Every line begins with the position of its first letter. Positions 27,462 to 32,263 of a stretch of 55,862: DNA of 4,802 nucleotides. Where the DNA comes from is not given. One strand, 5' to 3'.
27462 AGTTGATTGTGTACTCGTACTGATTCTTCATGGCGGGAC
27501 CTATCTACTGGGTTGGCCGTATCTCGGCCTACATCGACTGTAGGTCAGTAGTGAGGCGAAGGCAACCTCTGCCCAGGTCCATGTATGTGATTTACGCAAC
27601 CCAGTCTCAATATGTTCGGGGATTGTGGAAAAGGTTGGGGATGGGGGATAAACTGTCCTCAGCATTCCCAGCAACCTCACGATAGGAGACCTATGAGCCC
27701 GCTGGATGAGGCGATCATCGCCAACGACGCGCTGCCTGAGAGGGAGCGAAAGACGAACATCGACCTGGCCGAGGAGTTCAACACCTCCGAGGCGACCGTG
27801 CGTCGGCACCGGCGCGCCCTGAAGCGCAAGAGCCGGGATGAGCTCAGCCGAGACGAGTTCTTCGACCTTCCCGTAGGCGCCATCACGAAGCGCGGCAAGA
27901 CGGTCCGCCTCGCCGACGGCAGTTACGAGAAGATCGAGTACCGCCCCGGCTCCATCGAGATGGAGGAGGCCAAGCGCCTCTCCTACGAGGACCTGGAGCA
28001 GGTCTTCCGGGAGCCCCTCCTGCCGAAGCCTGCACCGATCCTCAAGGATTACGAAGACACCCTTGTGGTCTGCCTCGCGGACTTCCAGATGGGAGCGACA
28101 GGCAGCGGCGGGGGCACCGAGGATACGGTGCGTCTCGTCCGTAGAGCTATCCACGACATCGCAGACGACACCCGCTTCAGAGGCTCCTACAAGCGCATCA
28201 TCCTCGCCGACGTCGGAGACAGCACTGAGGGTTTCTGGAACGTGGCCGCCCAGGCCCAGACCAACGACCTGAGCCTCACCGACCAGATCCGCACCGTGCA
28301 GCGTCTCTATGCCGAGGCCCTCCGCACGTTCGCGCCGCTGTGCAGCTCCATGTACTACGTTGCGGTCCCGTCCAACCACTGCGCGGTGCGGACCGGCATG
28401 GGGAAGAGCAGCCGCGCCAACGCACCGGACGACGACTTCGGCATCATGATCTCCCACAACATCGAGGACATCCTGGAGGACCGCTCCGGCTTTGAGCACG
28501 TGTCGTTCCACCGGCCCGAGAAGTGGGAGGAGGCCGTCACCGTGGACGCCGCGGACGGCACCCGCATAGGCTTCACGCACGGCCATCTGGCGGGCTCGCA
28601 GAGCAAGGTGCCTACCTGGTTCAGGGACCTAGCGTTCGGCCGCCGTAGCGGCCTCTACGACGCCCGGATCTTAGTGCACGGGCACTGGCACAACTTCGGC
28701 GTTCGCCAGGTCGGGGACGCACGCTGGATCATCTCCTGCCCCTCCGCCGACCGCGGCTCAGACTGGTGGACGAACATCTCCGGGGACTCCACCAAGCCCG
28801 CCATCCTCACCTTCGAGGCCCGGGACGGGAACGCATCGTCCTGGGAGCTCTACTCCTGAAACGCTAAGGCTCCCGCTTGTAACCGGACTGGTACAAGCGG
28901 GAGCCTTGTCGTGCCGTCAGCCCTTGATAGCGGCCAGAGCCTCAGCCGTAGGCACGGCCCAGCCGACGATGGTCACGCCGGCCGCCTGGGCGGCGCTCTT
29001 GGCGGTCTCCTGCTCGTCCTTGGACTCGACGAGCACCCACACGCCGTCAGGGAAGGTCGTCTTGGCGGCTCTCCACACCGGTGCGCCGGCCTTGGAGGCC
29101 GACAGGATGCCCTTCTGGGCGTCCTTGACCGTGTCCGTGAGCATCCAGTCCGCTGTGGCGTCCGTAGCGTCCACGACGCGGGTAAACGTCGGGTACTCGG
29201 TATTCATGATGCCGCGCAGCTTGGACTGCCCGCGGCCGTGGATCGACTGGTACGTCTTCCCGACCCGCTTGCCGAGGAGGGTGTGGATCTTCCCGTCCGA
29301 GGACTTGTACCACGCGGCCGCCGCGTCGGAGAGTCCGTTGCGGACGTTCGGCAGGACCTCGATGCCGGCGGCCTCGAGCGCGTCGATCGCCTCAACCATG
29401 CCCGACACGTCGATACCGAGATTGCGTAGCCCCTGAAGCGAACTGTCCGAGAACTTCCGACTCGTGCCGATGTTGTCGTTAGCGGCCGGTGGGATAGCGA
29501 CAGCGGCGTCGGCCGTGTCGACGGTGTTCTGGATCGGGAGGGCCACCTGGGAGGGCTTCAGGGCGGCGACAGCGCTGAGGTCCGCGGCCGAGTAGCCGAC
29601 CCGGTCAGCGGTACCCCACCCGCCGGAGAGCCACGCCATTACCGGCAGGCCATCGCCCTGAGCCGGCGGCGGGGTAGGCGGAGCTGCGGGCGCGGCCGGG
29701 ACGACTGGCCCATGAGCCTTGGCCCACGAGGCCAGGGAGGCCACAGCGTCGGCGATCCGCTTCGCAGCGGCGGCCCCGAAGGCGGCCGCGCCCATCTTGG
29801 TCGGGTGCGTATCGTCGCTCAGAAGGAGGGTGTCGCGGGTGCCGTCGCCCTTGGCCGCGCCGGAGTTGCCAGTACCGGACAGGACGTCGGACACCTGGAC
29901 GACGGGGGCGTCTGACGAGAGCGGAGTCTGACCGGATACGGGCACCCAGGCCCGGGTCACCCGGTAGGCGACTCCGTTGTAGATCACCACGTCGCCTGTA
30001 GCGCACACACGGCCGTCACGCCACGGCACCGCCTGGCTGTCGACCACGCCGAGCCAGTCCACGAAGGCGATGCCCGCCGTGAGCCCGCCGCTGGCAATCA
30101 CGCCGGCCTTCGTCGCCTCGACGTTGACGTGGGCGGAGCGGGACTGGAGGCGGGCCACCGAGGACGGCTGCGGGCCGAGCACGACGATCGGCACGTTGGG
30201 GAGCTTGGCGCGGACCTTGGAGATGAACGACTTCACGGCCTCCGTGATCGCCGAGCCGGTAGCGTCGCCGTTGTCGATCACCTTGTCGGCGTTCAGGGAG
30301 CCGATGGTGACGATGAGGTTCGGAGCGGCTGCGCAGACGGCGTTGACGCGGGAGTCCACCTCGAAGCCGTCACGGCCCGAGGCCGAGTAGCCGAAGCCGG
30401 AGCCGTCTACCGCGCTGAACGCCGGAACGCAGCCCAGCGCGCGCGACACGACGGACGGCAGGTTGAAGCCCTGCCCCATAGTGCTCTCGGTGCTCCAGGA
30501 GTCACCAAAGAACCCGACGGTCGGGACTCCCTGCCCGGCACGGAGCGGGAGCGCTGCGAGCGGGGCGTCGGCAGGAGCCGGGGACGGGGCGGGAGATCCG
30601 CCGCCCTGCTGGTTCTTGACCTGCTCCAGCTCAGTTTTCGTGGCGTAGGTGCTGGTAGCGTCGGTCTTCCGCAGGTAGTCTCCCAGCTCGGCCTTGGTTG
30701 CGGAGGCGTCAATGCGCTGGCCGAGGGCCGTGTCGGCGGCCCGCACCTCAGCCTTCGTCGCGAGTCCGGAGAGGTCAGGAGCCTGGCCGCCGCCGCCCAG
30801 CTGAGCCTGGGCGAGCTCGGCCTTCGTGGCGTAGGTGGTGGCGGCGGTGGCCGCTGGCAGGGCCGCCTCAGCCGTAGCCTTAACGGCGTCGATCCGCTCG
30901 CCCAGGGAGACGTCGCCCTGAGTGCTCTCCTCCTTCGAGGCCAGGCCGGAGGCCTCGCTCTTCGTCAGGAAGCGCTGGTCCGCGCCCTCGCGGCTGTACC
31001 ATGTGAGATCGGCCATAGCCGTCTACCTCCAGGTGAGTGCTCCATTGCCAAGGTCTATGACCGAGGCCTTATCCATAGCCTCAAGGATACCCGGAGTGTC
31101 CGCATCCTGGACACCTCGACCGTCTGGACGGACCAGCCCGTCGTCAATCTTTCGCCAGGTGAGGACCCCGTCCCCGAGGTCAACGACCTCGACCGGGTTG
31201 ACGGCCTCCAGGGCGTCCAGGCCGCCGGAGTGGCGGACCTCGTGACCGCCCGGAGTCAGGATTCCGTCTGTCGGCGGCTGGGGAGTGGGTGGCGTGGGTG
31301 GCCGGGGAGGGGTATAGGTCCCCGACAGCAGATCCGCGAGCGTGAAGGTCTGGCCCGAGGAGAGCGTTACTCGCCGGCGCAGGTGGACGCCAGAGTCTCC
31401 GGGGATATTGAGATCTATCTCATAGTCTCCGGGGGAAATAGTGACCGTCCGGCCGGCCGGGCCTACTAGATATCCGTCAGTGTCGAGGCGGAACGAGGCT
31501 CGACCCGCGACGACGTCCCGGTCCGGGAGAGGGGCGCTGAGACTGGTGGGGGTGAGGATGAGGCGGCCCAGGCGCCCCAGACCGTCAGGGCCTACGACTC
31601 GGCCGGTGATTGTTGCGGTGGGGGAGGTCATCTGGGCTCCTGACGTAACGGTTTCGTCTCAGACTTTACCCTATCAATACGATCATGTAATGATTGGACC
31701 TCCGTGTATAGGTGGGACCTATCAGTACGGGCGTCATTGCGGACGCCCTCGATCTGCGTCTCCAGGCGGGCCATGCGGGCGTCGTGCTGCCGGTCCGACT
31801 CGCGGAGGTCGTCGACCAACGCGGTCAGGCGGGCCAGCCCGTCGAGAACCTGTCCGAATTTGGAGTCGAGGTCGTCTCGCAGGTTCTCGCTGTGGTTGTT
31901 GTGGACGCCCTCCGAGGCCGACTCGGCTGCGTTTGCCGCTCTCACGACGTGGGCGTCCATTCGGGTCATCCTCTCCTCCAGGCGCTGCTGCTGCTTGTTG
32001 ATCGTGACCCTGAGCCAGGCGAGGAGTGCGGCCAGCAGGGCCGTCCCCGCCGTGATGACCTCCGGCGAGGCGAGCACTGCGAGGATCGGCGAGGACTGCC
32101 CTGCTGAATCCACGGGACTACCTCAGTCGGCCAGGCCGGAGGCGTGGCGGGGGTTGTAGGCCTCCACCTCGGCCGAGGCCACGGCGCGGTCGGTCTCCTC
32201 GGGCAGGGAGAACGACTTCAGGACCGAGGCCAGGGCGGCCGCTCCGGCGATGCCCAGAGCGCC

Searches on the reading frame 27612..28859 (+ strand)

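Call 11: search_protein_families(library=pfam, proteins=[window:27612-28859:+], max_evalue=0.01)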
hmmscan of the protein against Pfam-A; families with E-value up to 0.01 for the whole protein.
window:27612-28859:+ (415 aa): 1 family
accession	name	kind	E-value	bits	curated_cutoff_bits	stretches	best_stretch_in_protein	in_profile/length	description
PF12850.12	Metallophos_2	-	0.009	16.5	27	0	304-371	70-128/154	Calcineurin-like phosphoesterase superfamily domain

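Call 13: search_protein_families(library=phrogs, proteins=[window:27612-28859:+], max_evalue=0.00001)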
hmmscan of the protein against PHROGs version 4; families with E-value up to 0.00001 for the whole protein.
window:27612-28859:+ (415 aa): 1 family
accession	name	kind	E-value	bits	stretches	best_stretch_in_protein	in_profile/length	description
phrog_284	-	DNA, RNA and nucleotide metabolism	2.3e-54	185.8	1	46-406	19-383/398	exonuclease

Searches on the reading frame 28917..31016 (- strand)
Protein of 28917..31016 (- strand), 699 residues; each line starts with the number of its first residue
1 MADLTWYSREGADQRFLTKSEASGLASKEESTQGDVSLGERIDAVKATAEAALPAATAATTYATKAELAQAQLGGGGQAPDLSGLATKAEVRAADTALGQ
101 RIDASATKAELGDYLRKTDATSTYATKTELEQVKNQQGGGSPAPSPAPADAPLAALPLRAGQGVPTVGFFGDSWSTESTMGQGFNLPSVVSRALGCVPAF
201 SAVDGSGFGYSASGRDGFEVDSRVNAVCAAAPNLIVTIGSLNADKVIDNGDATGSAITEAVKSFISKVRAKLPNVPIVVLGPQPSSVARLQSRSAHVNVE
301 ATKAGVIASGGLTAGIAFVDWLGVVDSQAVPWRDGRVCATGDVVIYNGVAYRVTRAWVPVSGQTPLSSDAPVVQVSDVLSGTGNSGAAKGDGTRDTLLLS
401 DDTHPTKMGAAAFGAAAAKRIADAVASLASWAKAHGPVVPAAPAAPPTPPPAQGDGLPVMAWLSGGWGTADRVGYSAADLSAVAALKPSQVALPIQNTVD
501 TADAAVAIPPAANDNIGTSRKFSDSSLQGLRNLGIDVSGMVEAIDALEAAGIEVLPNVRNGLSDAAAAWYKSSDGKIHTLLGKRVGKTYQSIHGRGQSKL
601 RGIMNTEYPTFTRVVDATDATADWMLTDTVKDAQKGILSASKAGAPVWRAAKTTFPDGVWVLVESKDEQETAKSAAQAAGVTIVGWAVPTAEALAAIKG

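Call 13: search_protein_families(library=phrogs, proteins=[window:28917-31016:-], max_evalue=0.00001)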
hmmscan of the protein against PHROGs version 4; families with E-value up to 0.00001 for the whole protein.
window:28917-31016:- (699 aa): 0 families

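Call 54: search_protein_families(library=pfam, proteins=[window:28917-31016:-], max_evalue=0.01)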
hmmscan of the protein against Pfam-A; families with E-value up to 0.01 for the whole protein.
window:28917-31016:- (699 aa): 2 families
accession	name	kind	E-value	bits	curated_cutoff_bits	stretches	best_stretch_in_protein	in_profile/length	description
PF13472.12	Lipase_GDSL_2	-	6.3e-06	27.2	32.9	1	169-335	1-163/178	GDSL-like Lipase/Acylhydrolase family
PF02839.19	CBM_5_12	-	0.00022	21.6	26.2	1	332-365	2-40/44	Carbohydrate-binding module family 5/12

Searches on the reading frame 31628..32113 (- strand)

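Call 54: search_protein_families(library=pfam, proteins=[window:31628-32113:-], max_evalue=0.01)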
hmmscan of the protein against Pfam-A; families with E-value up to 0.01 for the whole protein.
window:31628-32113:- (161 aa): 6 families
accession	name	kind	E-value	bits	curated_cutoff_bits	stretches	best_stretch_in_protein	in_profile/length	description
PF06160.17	EzrA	-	0.00012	21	39.6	1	42-152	66-176/557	Septation ring formation regulator, EzrA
PF06005.17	ZapB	-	0.00023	22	31.5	0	80-132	7-59/71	Cell division protein ZapB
PF15237.11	PTRF_SDPR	-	0.00073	19.7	30.5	0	89-158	7-79/250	PTRF/SDPR family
PF03954.19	Lectin_N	-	0.0031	17.8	28.3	0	94-144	78-128/140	Hepatic lectin, N-terminal domain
PF15905.10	HMMR_N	-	0.0045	16.9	30.1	0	73-159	244-330/330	Hyaluronan mediated motility receptor N-terminal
PF07889.17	DUF1664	-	0.0085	16.6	34.6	0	114-157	43-86/124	Protein of unknown function (DUF1664)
